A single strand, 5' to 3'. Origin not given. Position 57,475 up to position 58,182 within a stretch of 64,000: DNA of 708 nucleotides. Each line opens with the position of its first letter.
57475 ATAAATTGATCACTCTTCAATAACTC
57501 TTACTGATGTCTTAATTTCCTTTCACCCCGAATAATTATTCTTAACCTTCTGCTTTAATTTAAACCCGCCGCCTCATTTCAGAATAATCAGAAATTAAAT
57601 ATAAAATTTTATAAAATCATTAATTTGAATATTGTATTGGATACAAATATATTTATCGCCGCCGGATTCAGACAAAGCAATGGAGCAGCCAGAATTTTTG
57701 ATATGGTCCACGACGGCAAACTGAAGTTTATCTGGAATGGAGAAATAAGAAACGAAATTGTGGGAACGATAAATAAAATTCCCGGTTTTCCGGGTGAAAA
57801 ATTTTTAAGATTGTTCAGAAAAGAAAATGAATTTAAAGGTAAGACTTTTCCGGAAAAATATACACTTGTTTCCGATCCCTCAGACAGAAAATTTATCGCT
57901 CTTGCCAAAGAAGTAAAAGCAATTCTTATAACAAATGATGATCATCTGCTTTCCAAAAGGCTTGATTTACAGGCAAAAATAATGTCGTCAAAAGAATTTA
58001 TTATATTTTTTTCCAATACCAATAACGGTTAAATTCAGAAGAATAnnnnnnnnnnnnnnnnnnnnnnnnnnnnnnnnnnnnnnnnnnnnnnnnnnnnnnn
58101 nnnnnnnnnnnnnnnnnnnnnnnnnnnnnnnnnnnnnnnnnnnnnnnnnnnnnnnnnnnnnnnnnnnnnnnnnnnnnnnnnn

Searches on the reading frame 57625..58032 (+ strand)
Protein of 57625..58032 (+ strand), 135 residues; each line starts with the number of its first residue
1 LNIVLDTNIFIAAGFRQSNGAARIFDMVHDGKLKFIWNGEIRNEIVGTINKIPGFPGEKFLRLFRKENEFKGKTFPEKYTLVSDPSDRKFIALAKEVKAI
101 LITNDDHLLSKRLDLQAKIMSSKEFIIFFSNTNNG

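Call 39: search_protein_families(library=pfam, proteins=[window:57625-58032:+], max_evalue=0.00001)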
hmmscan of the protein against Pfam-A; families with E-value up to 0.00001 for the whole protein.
window:57625-58032:+ (135 aa): 2 families
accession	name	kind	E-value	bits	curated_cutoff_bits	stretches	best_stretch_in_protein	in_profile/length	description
PF13470.12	PIN_3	-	1.6e-10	42.2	27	1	3-106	2-114/115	PIN domain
PF01850.27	PIN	-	5.9e-06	27.3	23.6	0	69-108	77-114/120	PIN domain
